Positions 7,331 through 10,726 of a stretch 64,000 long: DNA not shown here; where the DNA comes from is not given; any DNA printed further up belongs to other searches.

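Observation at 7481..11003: TPR-GAF-like sigma54 activator with degenerate GAFTGA (GAFTDA) sitting directly upstream of a candidate sigma54 promoter for the RiPP locus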

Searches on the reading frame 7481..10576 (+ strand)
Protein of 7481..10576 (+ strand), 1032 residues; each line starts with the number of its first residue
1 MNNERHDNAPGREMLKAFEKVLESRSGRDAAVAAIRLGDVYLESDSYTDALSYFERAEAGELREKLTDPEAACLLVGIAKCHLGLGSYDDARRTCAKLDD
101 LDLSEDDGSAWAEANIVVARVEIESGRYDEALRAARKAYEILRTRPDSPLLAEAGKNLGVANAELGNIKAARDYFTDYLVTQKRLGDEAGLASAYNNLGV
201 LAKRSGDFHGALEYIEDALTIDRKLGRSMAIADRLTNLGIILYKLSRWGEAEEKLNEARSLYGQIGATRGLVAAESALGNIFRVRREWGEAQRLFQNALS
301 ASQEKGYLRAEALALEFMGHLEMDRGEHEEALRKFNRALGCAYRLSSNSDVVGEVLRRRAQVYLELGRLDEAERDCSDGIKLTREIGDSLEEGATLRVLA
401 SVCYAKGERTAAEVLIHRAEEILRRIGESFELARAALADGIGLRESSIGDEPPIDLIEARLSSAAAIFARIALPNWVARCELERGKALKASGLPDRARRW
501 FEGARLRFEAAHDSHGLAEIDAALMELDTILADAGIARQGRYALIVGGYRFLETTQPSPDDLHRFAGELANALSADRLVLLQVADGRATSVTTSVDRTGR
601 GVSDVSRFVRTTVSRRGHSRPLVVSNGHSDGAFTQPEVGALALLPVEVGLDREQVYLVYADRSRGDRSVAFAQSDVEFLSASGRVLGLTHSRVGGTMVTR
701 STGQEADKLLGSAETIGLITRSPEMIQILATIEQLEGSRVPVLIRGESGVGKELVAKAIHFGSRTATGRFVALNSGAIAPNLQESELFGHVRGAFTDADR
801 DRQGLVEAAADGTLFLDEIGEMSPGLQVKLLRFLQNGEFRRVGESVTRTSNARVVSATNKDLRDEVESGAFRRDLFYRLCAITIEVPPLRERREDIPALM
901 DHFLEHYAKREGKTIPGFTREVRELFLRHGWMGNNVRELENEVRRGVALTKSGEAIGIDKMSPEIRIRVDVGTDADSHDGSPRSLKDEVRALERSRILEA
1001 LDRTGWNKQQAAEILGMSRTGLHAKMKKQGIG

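Call 4: search_protein_families(library=pfam, proteins=[window:7481-10576:+], max_evalue=0.01)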
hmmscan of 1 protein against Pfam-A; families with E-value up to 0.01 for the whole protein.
window:7481-10576:+ (1032 aa): 25 families
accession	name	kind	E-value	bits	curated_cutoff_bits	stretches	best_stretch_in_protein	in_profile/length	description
PF00158.32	Sigma54_activat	-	1.1e-61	207.9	20.2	1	718-885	1-168/168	Sigma-54 interaction domain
PF13424.12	TPR_12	-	1.7e-39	134.3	30.1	6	191-262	2-75/77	Tetratricopeptide repeat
PF07719.23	TPR_2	-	8.2e-27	91.5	27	1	192-223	1-32/34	Tetratricopeptide repeat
PF17874.7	TPR_MalT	-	1.8e-24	87.1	45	2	273-425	41-193/336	MalT-like TPR region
PF14532.12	Sigma54_activ_2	-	2e-21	77.1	25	1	720-889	2-138/138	Sigma-54 interaction domain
PF00515.34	TPR_1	-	2.7e-21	74.9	27.8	1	192-224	1-33/34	Tetratricopeptide repeat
PF25601.1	AAA_lid_14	-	4.6e-19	68.5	27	1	890-969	1-78/87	AAA+ ATPase lid domain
PF02954.25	HTH_8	-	3.6e-14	52.6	22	1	989-1028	2-41/42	Bacterial regulatory protein, Fis family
PF13181.12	TPR_8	-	5e-13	48.5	25.7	1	192-224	1-33/34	Tetratricopeptide repeat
PF13432.12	TPR_16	-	1.2e-12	48.4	32.7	2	36-98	2-57/65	Tetratricopeptide repeat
PF13374.12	TPR_10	-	1.2e-11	44.6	27.5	1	191-221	1-31/42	Tetratricopeptide repeat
PF13428.12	TPR_14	-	1.2e-09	38.3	23.5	0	114-150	3-36/44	Tetratricopeptide repeat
PF13176.12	TPR_7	-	2.6e-09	36.9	27.9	0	276-304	3-31/36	Tetratricopeptide repeat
PF14559.12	TPR_19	-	5.2e-09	36.8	25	1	42-100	2-53/68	Tetratricopeptide repeat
PF07728.20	AAA_5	-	3.5e-05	24.3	22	1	741-862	1-125/139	AAA domain (dynein-related subfamily)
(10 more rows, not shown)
